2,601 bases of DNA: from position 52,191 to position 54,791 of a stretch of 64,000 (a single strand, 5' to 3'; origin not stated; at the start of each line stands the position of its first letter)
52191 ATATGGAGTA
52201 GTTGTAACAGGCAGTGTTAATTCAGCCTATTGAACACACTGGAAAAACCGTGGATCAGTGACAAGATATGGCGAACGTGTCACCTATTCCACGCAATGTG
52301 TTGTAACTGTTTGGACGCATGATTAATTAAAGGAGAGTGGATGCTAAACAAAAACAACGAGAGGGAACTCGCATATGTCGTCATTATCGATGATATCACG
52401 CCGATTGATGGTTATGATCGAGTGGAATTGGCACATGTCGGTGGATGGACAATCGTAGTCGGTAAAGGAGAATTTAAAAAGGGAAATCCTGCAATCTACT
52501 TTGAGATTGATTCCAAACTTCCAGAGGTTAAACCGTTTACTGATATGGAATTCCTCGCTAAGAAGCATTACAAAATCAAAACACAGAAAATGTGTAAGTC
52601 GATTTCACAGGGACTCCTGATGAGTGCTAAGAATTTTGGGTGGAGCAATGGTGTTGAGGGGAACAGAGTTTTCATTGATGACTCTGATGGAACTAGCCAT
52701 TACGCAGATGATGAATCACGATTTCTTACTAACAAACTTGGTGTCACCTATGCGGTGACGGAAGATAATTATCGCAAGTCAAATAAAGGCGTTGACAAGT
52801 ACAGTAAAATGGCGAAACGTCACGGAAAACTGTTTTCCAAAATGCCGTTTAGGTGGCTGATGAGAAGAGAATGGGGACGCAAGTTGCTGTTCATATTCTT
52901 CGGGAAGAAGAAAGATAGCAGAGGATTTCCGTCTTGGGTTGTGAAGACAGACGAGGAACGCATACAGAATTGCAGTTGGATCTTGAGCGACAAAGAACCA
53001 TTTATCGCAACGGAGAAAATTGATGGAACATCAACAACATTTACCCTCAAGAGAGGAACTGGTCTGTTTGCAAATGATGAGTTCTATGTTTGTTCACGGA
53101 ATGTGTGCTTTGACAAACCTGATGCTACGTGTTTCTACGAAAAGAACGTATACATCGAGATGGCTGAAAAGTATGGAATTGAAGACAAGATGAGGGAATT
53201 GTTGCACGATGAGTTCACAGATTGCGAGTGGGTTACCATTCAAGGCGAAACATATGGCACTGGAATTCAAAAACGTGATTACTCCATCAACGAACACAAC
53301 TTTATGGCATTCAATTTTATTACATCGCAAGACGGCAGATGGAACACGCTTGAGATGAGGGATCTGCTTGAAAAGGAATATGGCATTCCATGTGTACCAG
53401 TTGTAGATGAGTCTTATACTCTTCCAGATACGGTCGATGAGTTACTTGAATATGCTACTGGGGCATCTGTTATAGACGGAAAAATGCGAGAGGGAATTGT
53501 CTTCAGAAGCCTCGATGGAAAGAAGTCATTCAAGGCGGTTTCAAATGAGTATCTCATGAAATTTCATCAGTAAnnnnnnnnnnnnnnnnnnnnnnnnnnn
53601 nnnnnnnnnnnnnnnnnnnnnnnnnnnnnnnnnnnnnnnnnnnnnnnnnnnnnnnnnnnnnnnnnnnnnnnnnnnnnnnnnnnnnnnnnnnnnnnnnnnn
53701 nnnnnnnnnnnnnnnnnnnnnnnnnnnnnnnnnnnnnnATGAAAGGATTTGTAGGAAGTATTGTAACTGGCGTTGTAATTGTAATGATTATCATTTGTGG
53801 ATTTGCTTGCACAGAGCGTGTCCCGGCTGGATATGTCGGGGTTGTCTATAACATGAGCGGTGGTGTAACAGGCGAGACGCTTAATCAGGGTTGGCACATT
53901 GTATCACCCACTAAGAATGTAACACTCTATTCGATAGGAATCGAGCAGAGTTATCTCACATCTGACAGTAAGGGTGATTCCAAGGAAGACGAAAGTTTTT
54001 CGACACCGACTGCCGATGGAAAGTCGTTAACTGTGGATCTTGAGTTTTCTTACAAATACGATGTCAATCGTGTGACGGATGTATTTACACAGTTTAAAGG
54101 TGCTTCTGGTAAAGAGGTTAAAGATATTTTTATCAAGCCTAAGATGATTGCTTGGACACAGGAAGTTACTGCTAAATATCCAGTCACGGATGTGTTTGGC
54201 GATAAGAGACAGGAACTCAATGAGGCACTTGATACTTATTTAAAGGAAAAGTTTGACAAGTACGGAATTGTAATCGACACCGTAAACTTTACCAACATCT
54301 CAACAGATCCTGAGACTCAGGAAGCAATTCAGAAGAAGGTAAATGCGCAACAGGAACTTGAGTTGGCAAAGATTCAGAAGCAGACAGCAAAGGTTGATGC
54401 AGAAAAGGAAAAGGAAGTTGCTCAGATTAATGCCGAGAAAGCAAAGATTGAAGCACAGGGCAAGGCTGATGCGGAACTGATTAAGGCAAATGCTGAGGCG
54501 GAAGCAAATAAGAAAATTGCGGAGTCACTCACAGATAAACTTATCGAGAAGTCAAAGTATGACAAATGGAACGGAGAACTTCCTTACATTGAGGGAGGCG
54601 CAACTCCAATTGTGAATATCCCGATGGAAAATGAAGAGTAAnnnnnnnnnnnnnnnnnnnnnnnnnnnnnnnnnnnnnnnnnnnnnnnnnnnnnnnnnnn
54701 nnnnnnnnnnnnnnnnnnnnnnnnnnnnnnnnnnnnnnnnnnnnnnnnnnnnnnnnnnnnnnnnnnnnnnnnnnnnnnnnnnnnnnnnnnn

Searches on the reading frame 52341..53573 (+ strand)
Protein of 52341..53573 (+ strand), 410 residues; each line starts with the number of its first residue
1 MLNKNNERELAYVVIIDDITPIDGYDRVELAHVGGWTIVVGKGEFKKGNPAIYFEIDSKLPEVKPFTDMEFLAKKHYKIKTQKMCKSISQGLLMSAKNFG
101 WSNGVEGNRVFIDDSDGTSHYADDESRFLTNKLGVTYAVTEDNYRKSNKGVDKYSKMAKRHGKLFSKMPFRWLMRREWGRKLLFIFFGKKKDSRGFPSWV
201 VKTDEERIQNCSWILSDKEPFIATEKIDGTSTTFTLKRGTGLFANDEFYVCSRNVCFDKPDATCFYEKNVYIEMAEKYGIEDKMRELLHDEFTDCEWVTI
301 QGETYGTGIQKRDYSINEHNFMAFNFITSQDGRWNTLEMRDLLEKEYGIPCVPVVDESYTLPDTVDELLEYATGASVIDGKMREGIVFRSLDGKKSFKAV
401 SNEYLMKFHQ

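Call 14: search_protein_families(library=phrogs, max_evalue=0.00001, proteins=[window:52341-53573:+])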
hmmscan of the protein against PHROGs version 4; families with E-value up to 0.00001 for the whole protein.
window:52341-53573:+ (410 aa): 2 families
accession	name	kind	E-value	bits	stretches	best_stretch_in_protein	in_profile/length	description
phrog_968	-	DNA, RNA and nucleotide metabolism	2.2e-61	209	1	4-407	4-391/398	RNA ligase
phrog_548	-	DNA, RNA and nucleotide metabolism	8.8e-15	55.7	1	215-396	27-218/341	RNA ligase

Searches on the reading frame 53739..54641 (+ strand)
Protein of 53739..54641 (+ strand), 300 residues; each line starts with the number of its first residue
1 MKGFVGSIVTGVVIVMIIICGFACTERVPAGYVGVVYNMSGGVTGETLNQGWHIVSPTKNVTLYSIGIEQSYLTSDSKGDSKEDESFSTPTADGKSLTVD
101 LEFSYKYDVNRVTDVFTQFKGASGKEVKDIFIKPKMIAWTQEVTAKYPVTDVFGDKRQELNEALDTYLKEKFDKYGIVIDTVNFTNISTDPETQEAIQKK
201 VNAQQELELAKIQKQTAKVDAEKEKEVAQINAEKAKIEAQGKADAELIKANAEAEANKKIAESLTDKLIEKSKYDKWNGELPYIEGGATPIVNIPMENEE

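Call 14: search_protein_families(library=phrogs, max_evalue=0.00001, proteins=[window:53739-54641:+])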
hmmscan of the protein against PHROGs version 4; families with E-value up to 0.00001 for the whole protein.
window:53739-54641:+ (300 aa): 2 families
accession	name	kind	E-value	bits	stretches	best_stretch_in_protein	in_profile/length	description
phrog_200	-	other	1.4e-69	236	1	2-298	78-363/379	lipoprotein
phrog_11908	-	unknown function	5.5e-08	33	1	169-271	225-317/430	-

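Call 16: find_related_loci(query=window:53739-54641:+, collection=viral_contigs, flank=10000)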
Query window:53739-54641:+ (300 aa) in viral_contigs; peptide patterns used: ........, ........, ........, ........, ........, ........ (x = any residue, [..] = any of these).
34 stretches matched a pattern; 13 encode a relative of the query (tblastn E <= 1e-3); 13 distinct loci.
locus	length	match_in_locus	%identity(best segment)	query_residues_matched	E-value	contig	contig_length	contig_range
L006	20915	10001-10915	70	2-294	8e-138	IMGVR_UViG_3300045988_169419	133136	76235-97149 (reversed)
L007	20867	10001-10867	64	5-293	6e-127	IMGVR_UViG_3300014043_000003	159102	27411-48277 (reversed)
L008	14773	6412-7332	63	2-298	3e-126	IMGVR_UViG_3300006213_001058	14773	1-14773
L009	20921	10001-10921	63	2-298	3e-126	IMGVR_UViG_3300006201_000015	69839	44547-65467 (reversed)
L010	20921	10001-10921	63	2-298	1e-125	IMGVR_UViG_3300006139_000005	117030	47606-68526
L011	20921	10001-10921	63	2-298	1e-125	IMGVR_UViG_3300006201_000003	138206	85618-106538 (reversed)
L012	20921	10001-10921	63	2-298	1e-125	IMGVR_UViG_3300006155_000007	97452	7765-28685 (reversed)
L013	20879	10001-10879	63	1-293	1e-122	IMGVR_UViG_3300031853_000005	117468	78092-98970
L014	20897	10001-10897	58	18-294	4e-115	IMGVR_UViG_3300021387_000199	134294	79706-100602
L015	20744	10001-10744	63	58-294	2e-98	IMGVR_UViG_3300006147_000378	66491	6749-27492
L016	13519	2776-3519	63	58-294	2e-98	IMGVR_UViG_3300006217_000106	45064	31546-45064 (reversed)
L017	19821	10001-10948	34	11-294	3e-50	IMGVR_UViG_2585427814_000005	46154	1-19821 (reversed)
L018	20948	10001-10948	34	11-294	4e-50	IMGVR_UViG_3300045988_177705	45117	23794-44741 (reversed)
